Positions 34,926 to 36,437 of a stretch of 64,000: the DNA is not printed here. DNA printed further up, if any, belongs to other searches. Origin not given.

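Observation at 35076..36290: Solitary MamD/Mms6-family (LG-repeat) magnetosome-type protein among housekeeping genes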

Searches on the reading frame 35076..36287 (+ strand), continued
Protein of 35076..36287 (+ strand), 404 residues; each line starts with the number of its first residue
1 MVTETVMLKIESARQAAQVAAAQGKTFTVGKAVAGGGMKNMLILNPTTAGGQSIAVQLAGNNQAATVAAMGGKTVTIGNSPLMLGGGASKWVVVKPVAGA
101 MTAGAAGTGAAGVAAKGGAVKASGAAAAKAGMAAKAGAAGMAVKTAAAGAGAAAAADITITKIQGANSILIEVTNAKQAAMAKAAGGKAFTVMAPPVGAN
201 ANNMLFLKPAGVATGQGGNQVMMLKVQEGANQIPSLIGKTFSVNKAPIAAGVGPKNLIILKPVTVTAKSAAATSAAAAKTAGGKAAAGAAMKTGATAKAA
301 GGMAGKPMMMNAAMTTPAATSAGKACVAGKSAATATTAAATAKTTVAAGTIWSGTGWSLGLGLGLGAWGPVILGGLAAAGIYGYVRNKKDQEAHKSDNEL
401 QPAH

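Call 57: fold_search(model_id=the predicted structure, library=pdb)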
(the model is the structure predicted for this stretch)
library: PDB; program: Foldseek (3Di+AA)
matches with E <= 10: 218; with E <= 0.001: 0
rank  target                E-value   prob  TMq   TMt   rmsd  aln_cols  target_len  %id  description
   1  6izo_A                1.1e-01  0.12  0.15  0.16  15.6       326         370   11  Crystal structure of DNA polymerase sliding clamp from Caulobacter crescentus (released 2019-11-27)
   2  4tr6_A                2.7e-01  0.08  0.14  0.15  15.9       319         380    9  Crystal structure of DNA polymerase sliding clamp from Bacillus subtilis (released 2014-09-10)
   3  3q4l_B                3.9e-01  0.06  0.13  0.14  16.6       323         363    8  Structure of a small peptide ligand bound to E.coli DNA sliding clamp (released 2011-12-28)
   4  6e8d_D                5.2e-01  0.06  0.14  0.13  16.4       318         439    8  Crystal structure of the Bacillus subtilis sliding clamp-MutL complex. (released 2019-05-01)
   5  6amq_C                5.5e-01  0.05  0.13  0.13  17.4       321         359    8  Crystal structure of the DNA polymerase III subunit beta from Enterobacter cloacae (released 2017-11-01)
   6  7evp_A                5.8e-01  0.08  0.15  0.16  16.1       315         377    7  Cryo-EM structure of the Gp168-beta-clamp complex (released 2022-02-16)
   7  7azc_C                6.9e-01  0.05  0.13  0.14  17.3       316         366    8  DNA polymerase sliding clamp from Escherichia coli with peptide 22 bound (released 2021-12-01)
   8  3k2y_B                8.6e-01  0.30  0.15  0.43   5.8       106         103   10  Crystal structure of protein lp_0118 from Lactobacillus plantarum,northeast structural genomics consortium target LpR9 (released 2009-11-17)
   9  3p16_B                8.6e-01  0.04  0.14  0.15  15.2       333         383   11  Crystal structure of DNA polymerase III sliding clamp (released 2011-08-24)
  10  2w2w_I                9.6e-01  0.54  0.10  0.34   3.9        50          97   20  PLCg2 Split Pleckstrin Homology (PH) Domain (released 2009-05-05)
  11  2w2w_F                9.6e-01  0.51  0.10  0.31   4.0        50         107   20  PLCg2 Split Pleckstrin Homology (PH) Domain (released 2009-05-05)
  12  6e8d_C                1.0e+00  0.05  0.14  0.13  16.8       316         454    8  Crystal structure of the Bacillus subtilis sliding clamp-MutL complex. (released 2019-05-01)
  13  2w2w_A                1.1e+00  0.47  0.10  0.31   3.9        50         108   20  PLCg2 Split Pleckstrin Homology (PH) Domain (released 2009-05-05)
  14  6kcs_A                1.1e+00  0.23  0.14  0.39   5.7       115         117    6  Crystal structure of HIRAN domain of HLTF in complex with duplex DNA (released 2020-06-10)
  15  3p16_F                1.1e+00  0.04  0.14  0.15  16.0       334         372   11  Crystal structure of DNA polymerase III sliding clamp (released 2011-08-24)
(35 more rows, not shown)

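Call 58: search_protein_representatives(protein=window:35076-36287:+)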
Query: 404 residues. Proteins with E-value up to 0.001 (for the whole library): 162; up to 1e-10: 62; up to 1e-30: 18. The best 150 are listed.
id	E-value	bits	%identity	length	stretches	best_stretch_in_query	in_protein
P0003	2.6e-180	615.7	85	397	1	1-404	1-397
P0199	1.8e-47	178.8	46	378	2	149-391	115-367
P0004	1.1e-46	176.3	46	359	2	161-400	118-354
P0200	5.6e-44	167.3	45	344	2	146-392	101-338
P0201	1.2e-43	166.3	45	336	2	165-397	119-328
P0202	1.8e-40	155.8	50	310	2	160-390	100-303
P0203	7.2e-39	150.5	43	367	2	133-392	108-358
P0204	9.3e-38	146.9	41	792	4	5-165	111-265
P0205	1.1e-37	146.7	47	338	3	3-140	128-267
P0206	5.3e-37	144.4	49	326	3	3-114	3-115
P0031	4.7e-36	141.3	47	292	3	165-305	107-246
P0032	6.7e-36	140.8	47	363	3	4-113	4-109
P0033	1.6e-35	139.5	47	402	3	210-400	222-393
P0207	9.3e-35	137.0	41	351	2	166-388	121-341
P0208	1.1e-34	136.8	43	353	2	121-386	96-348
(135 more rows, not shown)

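Call 60: find_related_loci(query=window:35076-36287:+, collection=metagenome_contigs, flank=10000)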
Query window:35076-36287:+ (404 aa) in metagenome_contigs; peptide patterns used: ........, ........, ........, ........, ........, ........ (x = any residue, [..] = any of these).
122 stretches matched a pattern, but none encodes a relative of the query by tblastn (E <= 1e-3).

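Call 62: find_related_loci(query=A6, collection=metagenome_contigs, flank=10000)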
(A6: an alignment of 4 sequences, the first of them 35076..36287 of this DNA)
Query A6 (404 aa) in metagenome_contigs; peptide patterns used: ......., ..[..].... (x = any residue, [..] = any of these).
600 stretches matched a pattern, but none encodes a relative of the query by tblastn (E <= 1e-3).

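Call 63: search_protein_families(library=pfam, proteins=[L046:2515-3921:+, L009:6315-7115:+, L043:12504-14006:-, L048:1279-1602:+, L032:3-620:-, L018:12683-13378:-, L028:9059-10246:-, L014:7382-8257:+, L039:941-2182:-, L028:8616-8960:-], max_evalue=0.001)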
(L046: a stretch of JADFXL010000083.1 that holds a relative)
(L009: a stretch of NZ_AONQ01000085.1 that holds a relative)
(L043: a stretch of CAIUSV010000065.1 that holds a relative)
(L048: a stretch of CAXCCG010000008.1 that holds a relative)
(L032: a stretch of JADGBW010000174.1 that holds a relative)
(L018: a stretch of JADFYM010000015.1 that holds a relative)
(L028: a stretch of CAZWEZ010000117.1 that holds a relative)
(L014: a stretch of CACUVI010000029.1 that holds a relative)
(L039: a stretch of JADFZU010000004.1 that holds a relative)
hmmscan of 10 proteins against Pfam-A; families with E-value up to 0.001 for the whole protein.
L046:2515-3921:+ (469 aa): 0 families

L009:6315-7115:+ (267 aa): 0 families

L043:12504-14006:- (501 aa): 2 families
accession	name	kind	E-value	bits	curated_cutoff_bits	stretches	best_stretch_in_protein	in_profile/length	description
PF13519.12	VWA_2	-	3e-06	28.2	27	1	31-134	1-107/107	von Willebrand factor type A domain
PF00092.34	VWA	-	0.00014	22.6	23.8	1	30-136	1-116/174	von Willebrand factor type A domain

L048:1279-1602:+ (108 aa): 0 families

L032:3-620:- (206 aa): 0 families

L018:12683-13378:- (232 aa): 0 families

L028:9059-10246:- (396 aa): 0 families

L014:7382-8257:+ (292 aa): 0 families

L039:941-2182:- (414 aa): 0 families

L028:8616-8960:- (115 aa): 1 family
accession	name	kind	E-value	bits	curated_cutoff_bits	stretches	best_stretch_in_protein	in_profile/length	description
PF04023.20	FeoA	-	8.7e-17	61.4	23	1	42-111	2-72/74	FeoA domain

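Call 66: search_protein_families(library=ncbifam, proteins=[L041:91-1377:+, L041:1390-3939:-, L041:4235-5383:+, L041:5414-6517:+, L041:6619-7872:-, L041:7661-8521:+, L041:8538-10070:+, L041:10270-12642:+, L041:12659-13354:-, L041:13334-14155:+], max_evalue=0.000001)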
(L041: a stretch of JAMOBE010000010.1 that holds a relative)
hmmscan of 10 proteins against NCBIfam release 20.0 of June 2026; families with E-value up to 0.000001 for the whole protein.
L041:91-1377:+ (429 aa): 4 families
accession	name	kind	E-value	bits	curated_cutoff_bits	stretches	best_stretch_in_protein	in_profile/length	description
TIGR01499.1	folC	subfamily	3.1e-104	349.5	162.65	1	22-425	1-397/400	bifunctional protein FolC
NF008101.0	PRK10846.1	equivalog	1.9e-65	221.3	360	1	5-425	15-411/422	bifunctional tetrahydrofolate synthase/dihydrofolate synthase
NF047860.1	Tet-DihydfolSynFolCMyb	equivalog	4.9e-63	213.7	700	1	15-422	38-457/468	bifunctional tetrahydrofolate synthase/dihydrofolate synthase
NF001124.0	PRK00139.1-2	equivalog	3.4e-08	32.7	476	0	225-340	283-385/500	UDP-N-acetylmuramoyl-L-alanyl-D-glutamate--2,6-diaminopimelate ligase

L041:1390-3939:- (849 aa): 28 families (the best 25 are shown)
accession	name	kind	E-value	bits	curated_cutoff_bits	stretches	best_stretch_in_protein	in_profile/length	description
NF005208.0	PRK06676.1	equivalog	2.4e-22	79.5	368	1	679-763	275-359/391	30S ribosomal protein S1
NF005973.0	PRK08059.1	equivalog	4.1e-21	75.4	148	1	680-766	5-91/123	S1 domain-containing post-transcriptional regulator GSP13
NF040579.1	S1_dom_CvfD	subfamily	8.5e-20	71.1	117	1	682-763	3-84/113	CvfD/Ygs/GSP13 family RNA-binding post-transcriptional regulator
NF005911.0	PRK07899.1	equivalog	2.9e-19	69.1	691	1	676-753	202-278/486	30S ribosomal protein S1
NF004952.0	PRK06299.1-2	equivalog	8.9e-19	67.2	524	1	675-752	211-287/580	30S ribosomal protein S1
NF004954.0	PRK06299.1-4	equivalog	3.4e-18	65.1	727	1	675-756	184-265/560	30S ribosomal protein S1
NF006363.0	PRK08582.1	equivalog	3.9e-18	65.9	171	1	683-777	6-99/140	S1 domain-containing RNA-binding protein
NF004473.0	PRK05807.1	equivalog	1.6e-17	64.1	178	1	680-755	3-76/136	S1 domain-containing RNA-binding protein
NF004951.0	PRK06299.1-1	equivalog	3e-17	62.2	918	1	675-756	184-265/556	30S ribosomal protein S1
NF000907.0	PRK00087.1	equivalog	6.8e-17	60.9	624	1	683-753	564-634/671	bifunctional 4-hydroxy-3-methylbut-2-enyl diphosphate reductase/30S ribosomal protein S1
TIGR00717.1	rpsA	equivalog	1.3e-16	60.2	577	1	675-752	180-256/516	30S ribosomal protein S1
NF010379.0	PRK13806.1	equivalog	5.6e-16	58.2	648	1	680-752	290-363/491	30S ribosomal protein S1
NF004955.0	PRK06299.1-5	equivalog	1.1e-15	56.9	878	1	675-755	191-271/566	30S ribosomal protein S1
NF004953.0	PRK06299.1-3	equivalog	3.3e-15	55.4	720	1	676-752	207-282/580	30S ribosomal protein S1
NF008805.1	PRK11824.1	equivalog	5.1e-14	51.6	471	1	679-752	609-681/683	polyribonucleotide nucleotidyltransferase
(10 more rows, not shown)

L041:4235-5383:+ (383 aa): 0 families

L041:5414-6517:+ (368 aa): 0 families

L041:6619-7872:- (417 aa): 0 families

L041:7661-8521:+ (287 aa): 2 families
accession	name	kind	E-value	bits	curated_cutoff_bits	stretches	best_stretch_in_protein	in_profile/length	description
NF040916.1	MamD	equivalog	1.8e-57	194.9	100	1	62-286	110-315/318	magnetosome protein MamD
NF040917.1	Mms6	equivalog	4.5e-11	43.2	200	1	145-286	17-154/155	magnetic particle specific iron-binding protein Mms6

L041:8538-10070:+ (511 aa): 0 families

L041:10270-12642:+ (791 aa): 80 families (the best 25 are shown)
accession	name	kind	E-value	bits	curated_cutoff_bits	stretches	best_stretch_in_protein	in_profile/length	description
NF047465.1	hybrid_HK_LvrA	exception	3.1e-42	144.6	1200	1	556-789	585-817/819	hybrid histidine kinase/response regulator LvrA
TIGR02966.1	phoR_proteo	equivalog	8.1e-42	143.4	334.2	1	562-787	105-332/333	phosphate regulon sensor histidine kinase PhoR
NF046044.1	PnpS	equivalog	1.3e-40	139.6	400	1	561-789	160-390/390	two-component system histidine kinase PnpS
NF008468.0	PRK11360.1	equivalog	7.1e-38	130.4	646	2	459-789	287-607/616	two-component system sensor histidine kinase AtoS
NF033092.0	HK_WalK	equivalog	1.8e-37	129.2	725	1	561-789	363-593/594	cell wall metabolism sensor histidine kinase WalK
NF041880.1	EPS_EpsF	equivalog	3.5e-35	121.4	900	1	562-789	265-492/492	response regulator EpsF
NF006800.0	PRK09303.1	equivalog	1.9e-33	116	342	1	556-789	140-376/383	histidine kinase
NF052573.1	HisKinEspAMyxo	equivalog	9.6e-33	113.2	1400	2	439-788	252-609/755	serine histidine kinase EspA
NF041735.1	hist_kin_RppB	equivalog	3.9e-31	108.3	400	1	565-789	210-438/438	two-component system sensor histidine kinase RppB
NF052574.1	HisKinEspCMyxo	equivalog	8e-31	107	1200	1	461-789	309-636/785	serine histidine kinase EspC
NF033093.1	HK_VicK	exception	1.4e-30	106.3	680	1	567-789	205-434/448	cell wall metabolism sensor histidine kinase VicK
NF047874.1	MASE3_PAS_HK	subfamily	1.5e-30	106.6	560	1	427-789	253-624/655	MASE3 domain-containing sensor histidine kinase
NF045911.1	TCSHisKinNblS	equivalog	3.2e-29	101.7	1000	1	454-788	281-618/621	two-component system sensor histidine kinase NblS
NF045595.1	HK_scytonemin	equivalog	2.6e-28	98.8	865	1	405-789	248-634/637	scytonemin biosynthesis sensor histidine kinase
TIGR01386.1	cztS_silS_copS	subfamily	3.3e-28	98.9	292.55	1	554-789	224-457/457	heavy metal sensor histidine kinase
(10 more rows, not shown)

L041:12659-13354:- (231 aa): 0 families

L041:13334-14155:+ (274 aa): 0 families

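Call 84: find_encoding_contigs(protein=P0013, flank=10000, max_places=2)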
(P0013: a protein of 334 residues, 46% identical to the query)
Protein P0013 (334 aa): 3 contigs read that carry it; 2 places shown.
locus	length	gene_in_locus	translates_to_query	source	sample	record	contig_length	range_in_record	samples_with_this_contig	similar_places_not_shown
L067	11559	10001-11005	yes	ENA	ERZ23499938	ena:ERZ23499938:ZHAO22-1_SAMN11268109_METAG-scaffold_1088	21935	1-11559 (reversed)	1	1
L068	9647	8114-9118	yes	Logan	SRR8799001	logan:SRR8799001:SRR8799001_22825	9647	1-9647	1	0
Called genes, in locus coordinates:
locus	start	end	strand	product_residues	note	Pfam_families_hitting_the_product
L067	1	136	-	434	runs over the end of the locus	PF07690:MFS_1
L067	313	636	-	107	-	PF09685:MamF_MmsF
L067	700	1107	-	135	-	PF28196:Magnetosome_regulatory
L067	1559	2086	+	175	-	PF00072:Response_reg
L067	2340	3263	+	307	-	-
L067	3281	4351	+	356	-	PF13672:PP2C_2 (weak)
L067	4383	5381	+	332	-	PF00069:Pkinase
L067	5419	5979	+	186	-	-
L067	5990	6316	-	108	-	-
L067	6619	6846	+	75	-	PF11455:MazE-like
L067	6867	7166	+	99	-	PF02452:PemK_toxin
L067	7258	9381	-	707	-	PF01926:MMR_HSR1, PF02421:FeoB_N, PF17910:FeoB_Cyto, PF07670:Gate, PF07664:FeoB_C, PF07670:Gate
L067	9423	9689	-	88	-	PF04023:FeoA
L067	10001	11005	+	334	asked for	PF28196:Magnetosome_regulatory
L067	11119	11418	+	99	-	PF09650:PHA_gran_rgn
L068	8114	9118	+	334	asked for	PF28196:Magnetosome_regulatory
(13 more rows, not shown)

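Call 85: find_encoding_contigs(protein=P0021, flank=10000, max_places=2)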
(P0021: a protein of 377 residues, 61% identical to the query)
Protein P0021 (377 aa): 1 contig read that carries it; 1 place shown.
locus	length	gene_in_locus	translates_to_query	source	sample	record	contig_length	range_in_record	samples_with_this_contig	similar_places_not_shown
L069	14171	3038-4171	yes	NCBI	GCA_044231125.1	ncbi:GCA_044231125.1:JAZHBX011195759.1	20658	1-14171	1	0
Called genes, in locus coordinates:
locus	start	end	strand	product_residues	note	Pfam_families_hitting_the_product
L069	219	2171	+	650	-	PF07690:MFS_1, PF01794:Ferric_reduct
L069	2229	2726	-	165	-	PF24442:DUF7561 (faint), PF18509:MCR, PF23580:Znf_XAF1_N (faint), PF18509:MCR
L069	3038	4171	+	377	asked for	PF28196:Magnetosome_regulatory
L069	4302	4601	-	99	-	PF09650:PHA_gran_rgn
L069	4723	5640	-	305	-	PF00069:Pkinase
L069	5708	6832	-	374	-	-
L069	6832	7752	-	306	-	-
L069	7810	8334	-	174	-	PF18509:MCR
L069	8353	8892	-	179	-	PF26390:MamS_MamX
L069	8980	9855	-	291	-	PF01545:Cation_efflux, PF16916:ZT_dimer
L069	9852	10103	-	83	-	PF12728:HTH_17 (weak)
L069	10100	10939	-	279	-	PF04011:LemA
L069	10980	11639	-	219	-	-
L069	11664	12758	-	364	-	PF13180:PDZ_2 (weak), PF18509:MCR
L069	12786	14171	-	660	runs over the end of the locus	PF13365:Trypsin_2, PF01925:TauE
